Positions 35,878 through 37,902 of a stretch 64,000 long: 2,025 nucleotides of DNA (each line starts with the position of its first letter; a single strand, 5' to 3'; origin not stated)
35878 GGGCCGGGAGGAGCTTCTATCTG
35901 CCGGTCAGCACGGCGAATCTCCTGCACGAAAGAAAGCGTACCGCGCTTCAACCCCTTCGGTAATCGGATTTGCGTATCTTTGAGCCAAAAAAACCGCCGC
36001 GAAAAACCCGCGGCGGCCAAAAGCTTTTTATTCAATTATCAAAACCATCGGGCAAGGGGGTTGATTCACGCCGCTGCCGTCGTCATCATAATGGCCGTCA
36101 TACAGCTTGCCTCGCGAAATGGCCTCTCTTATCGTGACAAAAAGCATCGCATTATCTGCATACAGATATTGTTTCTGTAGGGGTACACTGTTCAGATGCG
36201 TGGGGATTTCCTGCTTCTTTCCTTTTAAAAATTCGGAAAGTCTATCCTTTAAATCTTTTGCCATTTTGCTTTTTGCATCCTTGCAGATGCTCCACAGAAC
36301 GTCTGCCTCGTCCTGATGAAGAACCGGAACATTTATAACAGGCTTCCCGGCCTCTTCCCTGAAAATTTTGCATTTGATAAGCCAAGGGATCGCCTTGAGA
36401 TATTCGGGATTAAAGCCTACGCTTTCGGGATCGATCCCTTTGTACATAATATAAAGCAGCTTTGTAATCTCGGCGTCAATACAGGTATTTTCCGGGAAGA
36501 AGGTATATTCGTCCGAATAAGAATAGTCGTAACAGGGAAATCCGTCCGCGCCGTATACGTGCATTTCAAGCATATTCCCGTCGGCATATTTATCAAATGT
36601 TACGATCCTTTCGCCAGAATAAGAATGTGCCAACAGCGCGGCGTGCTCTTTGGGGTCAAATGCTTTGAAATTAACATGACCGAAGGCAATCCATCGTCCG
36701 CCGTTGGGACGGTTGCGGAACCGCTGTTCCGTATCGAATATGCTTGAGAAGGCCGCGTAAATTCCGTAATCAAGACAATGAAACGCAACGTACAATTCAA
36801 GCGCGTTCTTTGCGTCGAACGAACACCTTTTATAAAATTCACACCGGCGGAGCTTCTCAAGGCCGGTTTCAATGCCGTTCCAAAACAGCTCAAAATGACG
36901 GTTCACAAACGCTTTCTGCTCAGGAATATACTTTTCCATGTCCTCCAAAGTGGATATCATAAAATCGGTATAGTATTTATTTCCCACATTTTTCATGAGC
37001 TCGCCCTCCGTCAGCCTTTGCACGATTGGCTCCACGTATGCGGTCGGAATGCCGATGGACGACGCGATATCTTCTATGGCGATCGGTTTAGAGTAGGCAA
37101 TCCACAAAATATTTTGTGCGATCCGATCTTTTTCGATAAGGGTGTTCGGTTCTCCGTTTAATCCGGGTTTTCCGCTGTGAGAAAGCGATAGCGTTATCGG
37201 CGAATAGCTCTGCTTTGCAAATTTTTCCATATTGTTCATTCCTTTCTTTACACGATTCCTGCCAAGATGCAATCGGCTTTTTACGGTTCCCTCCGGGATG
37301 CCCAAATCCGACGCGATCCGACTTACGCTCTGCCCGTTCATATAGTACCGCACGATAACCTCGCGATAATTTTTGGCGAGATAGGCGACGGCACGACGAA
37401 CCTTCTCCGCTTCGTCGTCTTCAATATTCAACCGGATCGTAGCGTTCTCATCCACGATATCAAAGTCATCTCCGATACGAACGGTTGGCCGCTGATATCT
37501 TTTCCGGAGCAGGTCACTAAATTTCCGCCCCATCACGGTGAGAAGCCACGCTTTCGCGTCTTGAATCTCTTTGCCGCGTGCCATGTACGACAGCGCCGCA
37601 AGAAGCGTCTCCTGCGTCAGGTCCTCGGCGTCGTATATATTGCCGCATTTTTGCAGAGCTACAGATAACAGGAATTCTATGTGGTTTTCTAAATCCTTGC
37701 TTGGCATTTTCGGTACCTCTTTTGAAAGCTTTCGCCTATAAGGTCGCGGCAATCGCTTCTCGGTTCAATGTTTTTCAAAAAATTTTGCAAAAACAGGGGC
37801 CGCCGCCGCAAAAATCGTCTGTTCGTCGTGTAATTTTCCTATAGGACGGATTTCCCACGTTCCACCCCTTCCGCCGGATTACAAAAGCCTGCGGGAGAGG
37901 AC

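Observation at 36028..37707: Single-gene low-GC islet encoding an ECF-type sigma domain fused to a ~370-aa unknown domain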

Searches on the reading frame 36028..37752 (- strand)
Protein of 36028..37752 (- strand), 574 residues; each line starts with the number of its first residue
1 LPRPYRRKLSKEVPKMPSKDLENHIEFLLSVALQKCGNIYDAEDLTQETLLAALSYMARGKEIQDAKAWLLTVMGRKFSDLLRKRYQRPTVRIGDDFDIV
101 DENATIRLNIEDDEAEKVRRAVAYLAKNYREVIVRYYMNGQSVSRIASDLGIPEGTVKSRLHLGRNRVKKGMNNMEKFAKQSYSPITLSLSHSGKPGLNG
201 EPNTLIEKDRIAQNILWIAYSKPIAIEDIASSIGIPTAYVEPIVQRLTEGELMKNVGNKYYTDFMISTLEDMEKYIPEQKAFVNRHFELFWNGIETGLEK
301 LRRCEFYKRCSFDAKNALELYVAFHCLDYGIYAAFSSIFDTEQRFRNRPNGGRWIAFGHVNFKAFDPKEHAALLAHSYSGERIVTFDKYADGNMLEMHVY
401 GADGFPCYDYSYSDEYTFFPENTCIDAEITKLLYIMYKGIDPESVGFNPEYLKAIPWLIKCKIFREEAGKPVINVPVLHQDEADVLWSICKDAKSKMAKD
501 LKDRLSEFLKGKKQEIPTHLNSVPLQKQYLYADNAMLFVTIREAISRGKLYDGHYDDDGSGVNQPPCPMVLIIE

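Call 4: search_protein_families(library=pfam, proteins=[window:36028-37707:-], max_evalue=1)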
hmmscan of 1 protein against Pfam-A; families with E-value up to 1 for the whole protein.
window:36028-37707:- (559 aa): 13 families
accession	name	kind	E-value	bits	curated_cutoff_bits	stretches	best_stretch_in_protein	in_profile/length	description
PF08281.18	Sigma70_r4_2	-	1.5e-12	47.4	25.7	1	101-152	2-53/54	Sigma-70, region 4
PF04542.20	Sigma70_r2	-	3.6e-09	36.7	24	1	7-70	3-68/71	Sigma-70 region 2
PF04545.22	Sigma70_r4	-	2.1e-07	30.8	24.1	1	112-155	7-50/50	Sigma-70, region 4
PF06530.18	Phage_antitermQ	-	0.0012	19.2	26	1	85-155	35-108/118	Phage antitermination protein Q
PF07638.17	Sigma70_ECF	-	0.0029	18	21.1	1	55-158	79-184/185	ECF sigma factor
PF00196.25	GerE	-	0.0083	16.2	23.5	1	118-144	10-36/57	Bacterial regulatory proteins, luxR family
PF13384.12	HTH_23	-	0.0091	16.2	24.6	1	117-144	9-36/50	Homeodomain-like domain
PF13518.12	HTH_28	-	0.015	15.8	25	1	115-145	2-32/52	Helix-turn-helix domain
PF25787.1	HTH_SB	-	0.043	14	43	1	110-144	7-41/53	Sleeping Beauty transposase HTH domain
PF24270.1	HTH_Cmi2_C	-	0.051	14.3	27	0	193-245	73-125/125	Cmi2, C-terminal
PF02082.26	Rrf2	-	0.057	14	30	1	206-239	21-54/132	Iron-dependent Transcriptional regulator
PF01978.25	TrmB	-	0.15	12.3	25.6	0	207-242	21-56/68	Sugar-specific transcriptional regulator TrmB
PF10922.13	T7-like_gp12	-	0.19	12.5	22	0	457-488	52-83/85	Bacteriophage T7-like, gene 1.2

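Call 5: search_protein_families(library=ncbifam, proteins=[window:36028-37707:-], max_evalue=1)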
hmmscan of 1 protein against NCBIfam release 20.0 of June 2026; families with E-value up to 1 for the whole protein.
window:36028-37707:- (559 aa): 87 families (the best 25 are shown)
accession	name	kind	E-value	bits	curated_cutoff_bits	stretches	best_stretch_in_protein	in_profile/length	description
NF007227.0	PRK09645.1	subfamily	2.2e-24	86.3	202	1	7-159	20-172/177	sigma-70 family RNA polymerase sigma factor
NF007225.0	PRK09643.1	equivalog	2.4e-18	66.6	190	1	7-165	34-190/204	RNA polymerase sigma factor SigM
TIGR02937.1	sigma70-ECF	superfamily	1.1e-17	64.2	42.9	1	6-155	7-163/165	sigma-70 family RNA polymerase sigma factor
NF009174.0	PRK12522.1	equivalog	1.3e-17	64.4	217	1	11-159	14-169/175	RNA polymerase sigma factor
TIGR02983.1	SigE-fam_strep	subfamily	1.5e-17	64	141.55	1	7-158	13-159/162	SigE family RNA polymerase sigma factor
NF008891.0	PRK11924.1-5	subfamily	7.7e-17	62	259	1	14-158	17-164/171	RNA polymerase sigma factor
NF006930.0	PRK09415.1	subfamily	3e-16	59.8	198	1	25-159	41-177/179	RNA polymerase factor sigma C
NF009170.0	PRK12517.1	subfamily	5.9e-16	58.4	197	1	21-166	44-185/188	RNA polymerase sigma factor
NF007216.0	PRK09638.1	equivalog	7e-16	58.5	194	1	6-160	24-177/180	RNA polymerase sigma factor SigY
NF009185.0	PRK12533.1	equivalog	1.1e-15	57.9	248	1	17-160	46-196/231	RNA polymerase sigma factor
TIGR02950.1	SigM_subfam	subfamily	4.5e-14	52.6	147.95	1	13-156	13-157/159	RNA polymerase sigma factor, SigM family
NF007229.0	PRK09647.1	equivalog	7.6e-14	51.6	265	1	7-164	51-209/220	RNA polymerase sigma factor SigE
NF058625.1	sigma_PG0214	equivalog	1.1e-13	51.2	130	1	13-162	17-166/170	GFO_1088 family ECF-type sigma factor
NF009172.0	PRK12519.1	subfamily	1.7e-13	50.5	222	1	11-156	40-188/194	RNA polymerase sigma factor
NF007226.0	PRK09644.1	equivalog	2e-13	50.7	199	1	25-157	26-157/166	RNA polymerase sigma factor SigM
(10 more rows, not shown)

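Call 6: find_homologous_proteins(query=window:36028-37707:-)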
Query window:36028-37707:- (559 aa): 579 proteins with E <= 0.001 among 8000 candidates; the best 120 are listed.
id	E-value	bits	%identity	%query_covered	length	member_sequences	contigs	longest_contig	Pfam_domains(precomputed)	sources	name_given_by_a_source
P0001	0.0e+0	1127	87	100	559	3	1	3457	PF04545.23,PF04542.21,PF08281.19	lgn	-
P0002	0.0e+0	1123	86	100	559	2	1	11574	PF04545.23,PF04542.21,PF08281.19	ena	-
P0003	0.0e+0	1031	79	100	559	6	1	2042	PF04545.23,PF04542.21,PF08281.19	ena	-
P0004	0.0e+0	1028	78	100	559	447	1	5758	PF04545.23,PF04542.21,PF08281.19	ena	-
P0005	0.0e+0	1025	78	100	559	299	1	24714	PF04545.23,PF04542.21,PF08281.19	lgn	-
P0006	0.0e+0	1021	78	100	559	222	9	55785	PF04545.23,PF04542.21,PF08281.19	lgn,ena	-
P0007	4.3e-293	991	75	100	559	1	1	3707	PF04545.23,PF04542.21,PF08281.19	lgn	-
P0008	4.0e-292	988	75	100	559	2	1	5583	PF04545.23,PF04542.21,PF08281.19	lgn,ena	-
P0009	8.6e-292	987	75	100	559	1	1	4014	PF04545.23,PF04542.21,PF08281.19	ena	-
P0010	1.3e-291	986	74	100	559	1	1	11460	PF04545.23,PF04542.21,PF08281.19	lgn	-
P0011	4.2e-291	984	73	100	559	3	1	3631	PF04545.23,PF04542.21,PF08281.19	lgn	-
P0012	7.8e-291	984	73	100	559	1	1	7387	PF04545.23,PF04542.21,PF08281.19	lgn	-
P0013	1.1e-288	976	74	100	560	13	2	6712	PF04545.23,PF04542.21,PF08281.19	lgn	-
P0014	5.8e-283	958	73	100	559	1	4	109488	PF04545.23,PF04542.21,PF08281.19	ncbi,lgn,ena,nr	ncbi:MAG: RNA polymerase sigma factor [Clostridia bacterium]|nr:RNA polymerase sigma factor [Clostri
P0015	2.2e-282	956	73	100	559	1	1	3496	PF04542.21,PF08281.19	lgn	-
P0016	2.9e-281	952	71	100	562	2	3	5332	PF04545.23,PF04542.21,PF08281.19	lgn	-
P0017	4.2e-279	945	71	100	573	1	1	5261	PF04545.23,PF04542.21,PF08281.19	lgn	-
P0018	1.6e-278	943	77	94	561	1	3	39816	PF04545.23,PF04542.21,PF08281.19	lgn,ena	-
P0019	4.7e-278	941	71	100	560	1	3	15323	PF04545.23,PF04542.21,PF08281.19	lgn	-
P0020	5.6e-276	934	71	100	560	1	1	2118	PF04545.23,PF04542.21,PF08281.19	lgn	-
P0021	8.9e-275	931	69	100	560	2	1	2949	PF04545.23,PF04542.21,PF08281.19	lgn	-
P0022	2.4e-272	923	69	100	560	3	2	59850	PF04545.23,PF04542.21,PF08281.19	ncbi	-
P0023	2.8e-270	916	69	100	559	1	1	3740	PF04545.23,PF04542.21,PF08281.19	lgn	-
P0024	3.5e-266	902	68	100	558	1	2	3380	PF04545.23,PF04542.21,PF08281.19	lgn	-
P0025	4.2e-262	889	68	100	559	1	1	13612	PF04545.23,PF04542.21,PF08281.19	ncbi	-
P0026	2.0e-251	853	65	100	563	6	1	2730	PF04545.23,PF04542.21,PF08281.19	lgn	-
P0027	9.1e-250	848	63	100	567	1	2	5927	PF04545.23,PF04542.21,PF08281.19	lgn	-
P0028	4.1e-249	846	65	100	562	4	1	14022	PF04545.23,PF04542.21,PF08281.19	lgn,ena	-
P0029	1.7e-244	831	63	100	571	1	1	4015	PF07638.18,PF04545.23,PF04542.21,PF08281.19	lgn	-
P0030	2.5e-243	827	62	100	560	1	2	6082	PF04545.23,PF04542.21,PF08281.19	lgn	-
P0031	4.5e-243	826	69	90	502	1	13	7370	PF04545.23,PF06530.19,PF08281.19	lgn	-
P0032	4.8e-241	819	62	100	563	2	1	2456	PF04545.23,PF04542.21,PF08281.19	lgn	-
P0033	1.1e-239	815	64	100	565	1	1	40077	PF04545.23,PF04542.21,PF08281.19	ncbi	-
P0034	6.9e-235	799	60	99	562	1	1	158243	PF04545.23,PF04542.21,PF08281.19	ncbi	-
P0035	2.9e-234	797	78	79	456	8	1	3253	PF04545.23,PF04542.21,PF08281.19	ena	-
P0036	5.1e-231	786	62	100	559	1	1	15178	PF07638.18,PF04545.23,PF04542.21,PF08281.19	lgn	-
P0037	1.3e-230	785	61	100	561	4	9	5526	PF04545.23,PF04542.21,PF08281.19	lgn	-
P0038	2.9e-230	784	60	100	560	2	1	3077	PF04545.23,PF04542.21,PF08281.19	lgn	-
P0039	4.8e-229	780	60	100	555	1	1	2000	PF01978.26,PF04545.23,PF04542.21,PF08281.19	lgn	-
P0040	9.7e-229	779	61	100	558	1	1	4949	PF07638.18,PF04545.23,PF04542.21,PF08281.19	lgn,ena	-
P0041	4.4e-228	776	59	100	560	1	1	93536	PF04545.23,PF04542.21,PF08281.19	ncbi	-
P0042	8.1e-228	776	59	100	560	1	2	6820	PF04545.23,PF04542.21,PF08281.19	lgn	-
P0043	5.9e-226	769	60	100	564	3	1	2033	PF04545.23,PF04542.21,PF08281.19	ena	-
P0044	1.2e-225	768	61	100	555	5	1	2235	PF04545.23,PF04542.21,PF08281.19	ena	-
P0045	1.4e-225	768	59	100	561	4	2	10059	PF04545.23,PF04542.21,PF08281.19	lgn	-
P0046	3.1e-224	764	59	100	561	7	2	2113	PF04545.23,PF04542.21,PF08281.19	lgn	-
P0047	2.1e-223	761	59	99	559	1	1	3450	PF04545.23,PF04542.21,PF08281.19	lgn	-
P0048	1.9e-222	758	57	100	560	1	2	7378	PF04545.23,PF04542.21,PF08281.19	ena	-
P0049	3.8e-222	757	59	100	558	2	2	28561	PF04545.23,PF04542.21,PF08281.19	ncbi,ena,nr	ncbi:MAG: sigma-70 family RNA polymerase sigma factor [Clostridia bacterium]|nr:sigma-70 family RNA 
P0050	7.3e-222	756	60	100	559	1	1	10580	PF07638.18,PF04545.23,PF04542.21,PF08281.19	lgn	-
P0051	1.8e-217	741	56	100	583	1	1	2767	PF04545.23,PF04542.21,PF08281.19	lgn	-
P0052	5.0e-217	740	58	100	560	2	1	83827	PF04545.23,PF04542.21,PF08281.19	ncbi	-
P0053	6.9e-216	736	57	100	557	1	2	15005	PF04545.23,PF04542.21,PF08281.19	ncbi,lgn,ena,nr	ncbi:MAG: sigma-70 family RNA polymerase sigma factor [Lachnospiraceae bacterium]|nr:sigma-70 family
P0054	8.5e-216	736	58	99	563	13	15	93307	PF04545.23,PF04542.21,PF08281.19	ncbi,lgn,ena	-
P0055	1.5e-215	735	58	100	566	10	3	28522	PF04545.23,PF04542.21,PF08281.19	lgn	-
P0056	4.2e-215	734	57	100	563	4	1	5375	PF04545.23,PF04542.21,PF08281.19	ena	-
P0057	5.6e-215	733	55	100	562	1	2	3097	PF04545.23,PF04542.21,PF08281.19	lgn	-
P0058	6.7e-211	720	62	88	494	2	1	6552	PF07638.18,PF04545.23,PF04542.21,PF08281.19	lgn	-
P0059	1.1e-210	719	56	100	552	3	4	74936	PF04545.23,PF04542.21,PF08281.19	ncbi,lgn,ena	-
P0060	1.3e-210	719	56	100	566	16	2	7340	PF04545.23,PF04542.21,PF08281.19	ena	-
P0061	3.2e-209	714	54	100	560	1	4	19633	PF04545.23,PF04542.21,PF08281.19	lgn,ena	-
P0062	1.7e-208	712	56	100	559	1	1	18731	PF04545.23,PF04542.21,PF08281.19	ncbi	-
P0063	2.0e-207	708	55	100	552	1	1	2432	PF04545.23,PF04542.21,PF08281.19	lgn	-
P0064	2.9e-207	708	55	100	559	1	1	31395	PF07638.18,PF04545.23,PF04542.21,PF08281.19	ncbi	-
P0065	9.8e-207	706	56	100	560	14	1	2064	PF04545.23,PF04542.21,PF08281.19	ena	-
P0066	2.5e-206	705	55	100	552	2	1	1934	PF13384.13,PF13518.13,PF04545.23,PF04542.21,PF08281.19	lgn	-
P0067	3.3e-206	704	55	100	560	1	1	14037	PF04545.23,PF04542.21,PF08281.19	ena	-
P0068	6.0e-206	703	77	71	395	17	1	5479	PF04545.23,PF04542.21,PF08281.19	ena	-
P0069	8.9e-206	703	54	100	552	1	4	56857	PF04545.23,PF04542.21,PF08281.19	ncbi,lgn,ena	-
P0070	3.0e-205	701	55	100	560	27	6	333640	PF04545.23,PF04542.21,PF08281.19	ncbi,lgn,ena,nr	ncbi:MAG: RNA polymerase sigma factor [Clostridia bacterium]|nr:RNA polymerase sigma factor [Clostri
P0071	1.2e-204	699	55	100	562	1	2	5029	PF04545.23,PF04542.21,PF08281.19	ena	-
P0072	3.9e-204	697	56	100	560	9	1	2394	PF04545.23,PF04542.21,PF08281.19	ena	-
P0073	7.0e-204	697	56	100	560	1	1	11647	PF04545.23,PF04542.21,PF08281.19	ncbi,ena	-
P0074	9.9e-204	696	55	100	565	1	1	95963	PF04545.23,PF04542.21,PF08281.19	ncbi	-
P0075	1.0e-203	696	55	99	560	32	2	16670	PF04545.23,PF04542.21,PF08281.19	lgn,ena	-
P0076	1.4e-203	695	54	100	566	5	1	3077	PF04545.23,PF04542.21,PF08281.19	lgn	-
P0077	8.7e-203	693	55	100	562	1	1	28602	PF04545.23,PF04542.21,PF08281.19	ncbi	-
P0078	7.0e-202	690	52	100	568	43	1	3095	PF04545.23,PF04542.21,PF08281.19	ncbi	-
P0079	8.8e-202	690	65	78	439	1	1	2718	PF04545.23,PF08281.19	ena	-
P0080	2.0e-201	688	55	100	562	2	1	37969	PF04545.23,PF04542.21,PF08281.19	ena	-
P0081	3.1e-201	688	55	100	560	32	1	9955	PF04545.23,PF04542.21,PF08281.19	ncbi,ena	-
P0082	9.8e-201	686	55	100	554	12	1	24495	PF04545.23,PF04542.21,PF08281.19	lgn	-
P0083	1.2e-200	686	55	100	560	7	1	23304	PF04545.23,PF04542.21,PF08281.19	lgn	-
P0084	2.7e-200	685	55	100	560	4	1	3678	PF04545.23,PF04542.21,PF08281.19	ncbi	-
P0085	1.2e-199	683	54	100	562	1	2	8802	PF04545.23,PF04542.21,PF08281.19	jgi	-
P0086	2.8e-199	681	52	100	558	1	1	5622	PF04545.23,PF04542.21,PF08281.19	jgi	-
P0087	2.3e-198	678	53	100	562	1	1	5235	PF24270.2,PF13384.13,PF13518.13,PF04545.23,PF04542.21,PF08281.19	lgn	-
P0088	6.7e-198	677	81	65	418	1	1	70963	PF04545.23,PF04542.21,PF08281.19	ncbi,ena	-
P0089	7.7e-198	677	53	100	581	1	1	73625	PF04545.23,PF04542.21,PF08281.19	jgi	-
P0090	1.5e-197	676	54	99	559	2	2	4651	PF04545.23,PF04542.21,PF08281.19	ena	-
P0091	2.4e-197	675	52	100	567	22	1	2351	PF04545.23,PF04542.21,PF08281.19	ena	-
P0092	3.4e-196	671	53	100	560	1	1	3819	PF04545.23,PF04542.21,PF08281.19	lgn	-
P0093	4.4e-195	667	54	100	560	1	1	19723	PF04545.23,PF04542.21,PF08281.19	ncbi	-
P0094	1.1e-194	666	54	100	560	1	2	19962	PF04545.23,PF04542.21,PF08281.19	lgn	-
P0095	1.2e-194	666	53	100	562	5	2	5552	PF04545.23,PF04542.21,PF08281.19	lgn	-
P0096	6.6e-194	664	55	100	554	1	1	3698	PF04545.23,PF04542.21,PF08281.19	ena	-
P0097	2.9e-193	661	54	99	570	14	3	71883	PF04545.23,PF04542.21,PF08281.19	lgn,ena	-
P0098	9.8e-193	660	53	100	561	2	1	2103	PF13384.13,PF07638.18,PF04545.23,PF04542.21,PF08281.19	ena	-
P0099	1.4e-192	659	54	100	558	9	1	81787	PF04545.23,PF04542.21,PF08281.19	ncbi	-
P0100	1.7e-191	656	52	100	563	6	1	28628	PF04545.23,PF04542.21,PF08281.19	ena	-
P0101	1.9e-191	655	53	100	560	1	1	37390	PF04545.23,PF04542.21,PF06530.19,PF08281.19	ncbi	-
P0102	2.8e-191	655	53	100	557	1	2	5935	PF04545.23,PF04542.21,PF08281.19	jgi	-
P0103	2.8e-190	652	53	100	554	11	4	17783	PF04545.23,PF04542.21,PF08281.19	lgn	-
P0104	4.1e-190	651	53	100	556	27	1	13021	PF04545.23,PF04542.21,PF08281.19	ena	-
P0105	4.7e-189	648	53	100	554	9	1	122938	PF04545.23,PF04542.21,PF08281.19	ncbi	-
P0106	2.7e-188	645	53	99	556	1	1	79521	PF04545.23,PF04542.21,PF08281.19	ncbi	-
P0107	1.9e-187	642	51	99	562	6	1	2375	PF04542.21,PF08281.19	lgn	-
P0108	2.4e-187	642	51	100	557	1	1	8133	PF04545.23,PF04542.21,PF06530.19,PF08281.19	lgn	-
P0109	3.1e-187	642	52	100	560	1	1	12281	PF04545.23,PF04542.21,PF08281.19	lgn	-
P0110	4.8e-186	638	51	100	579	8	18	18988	PF04545.23,PF04542.21,PF08281.19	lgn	-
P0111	6.9e-185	634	52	100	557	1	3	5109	PF04545.23,PF04542.21,PF08281.19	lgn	-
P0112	4.9e-184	631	48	100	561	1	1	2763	PF04545.23,PF04542.21,PF08281.19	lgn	-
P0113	1.6e-181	623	51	100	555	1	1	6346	PF04545.23,PF04542.21,PF08281.19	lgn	-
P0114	7.6e-178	611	51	99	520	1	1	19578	PF07638.18,PF04545.23,PF04542.21,PF08281.19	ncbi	-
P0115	7.5e-177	607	51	99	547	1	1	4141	PF04545.23,PF04542.21,PF08281.19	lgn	-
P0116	9.2e-177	607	50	99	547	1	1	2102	PF04545.23,PF04542.21,PF08281.19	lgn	-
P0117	1.4e-173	596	50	100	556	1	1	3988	PF04545.23,PF04542.21,PF08281.19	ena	-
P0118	3.0e-173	595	49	99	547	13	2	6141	PF04545.23,PF04542.21,PF08281.19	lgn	-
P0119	1.6e-172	593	49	99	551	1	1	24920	PF04545.23,PF04542.21,PF08281.19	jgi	-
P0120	9.2e-171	587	49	99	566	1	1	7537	PF04545.23,PF04542.21,PF08281.19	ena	-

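Call 7: search_solved_structures(query=window:36028-37707:-, max_evalue=1)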
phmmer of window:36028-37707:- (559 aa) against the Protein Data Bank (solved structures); distinct sequences matched with E-value up to 1: 24.
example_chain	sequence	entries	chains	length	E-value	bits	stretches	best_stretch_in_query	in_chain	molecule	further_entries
6dv9_F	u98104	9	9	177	3.3e-16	62.1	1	7-150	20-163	ECF RNA polymerase sigma factor SigL | RNA polymerase sigma factor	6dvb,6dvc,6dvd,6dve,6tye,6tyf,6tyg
9m9d_F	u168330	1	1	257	5.9e-12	48.1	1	6-154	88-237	ECF RNA polymerase sigma factor SigE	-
9m9e_F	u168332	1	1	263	6.3e-12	48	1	6-154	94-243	ECF RNA polymerase sigma factor SigE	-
9m98_F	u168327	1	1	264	6.4e-12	48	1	6-154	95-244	ECF RNA polymerase sigma factor SigE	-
6jcy_F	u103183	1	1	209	1e-08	37.4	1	12-154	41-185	ECF RNA polymerase sigma factor SigH,ECF RNA polymerase sigma factor SigE,ECF RNA polymera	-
5uxx_A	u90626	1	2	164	3.7e-08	35.5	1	22-155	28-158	RNA polymerase sigma factor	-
3hug_A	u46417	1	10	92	7.3e-08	34.5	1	103-151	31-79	RNA polymerase sigma factor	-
5wuq_A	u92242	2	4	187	9.5e-08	34.2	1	16-158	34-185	ECF RNA polymerase sigma factor SigW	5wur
5zx2_F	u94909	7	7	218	1e-07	34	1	12-154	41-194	ECF RNA polymerase sigma factor SigH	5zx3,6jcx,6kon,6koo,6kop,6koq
6jhe_A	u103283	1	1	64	7.9e-06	27.8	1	103-158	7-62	ECF RNA polymerase sigma factor SigW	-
2q1z_A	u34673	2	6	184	1.4e-05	27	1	18-157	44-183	RpoE, ECF SigE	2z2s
1h3l_A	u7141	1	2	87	0.00012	23.9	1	7-74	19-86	RNA POLYMERASE SIGMA FACTOR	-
5xe7_A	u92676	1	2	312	0.0033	19.2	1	9-74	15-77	ECF RNA polymerase sigma factor SigJ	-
5fgm_A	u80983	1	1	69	0.0045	18.7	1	102-157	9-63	ECF RNA polymerase sigma factor SigR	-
2o7g_A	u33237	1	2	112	0.0061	18.3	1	23-77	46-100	Probable RNA polymerase sigma-C factor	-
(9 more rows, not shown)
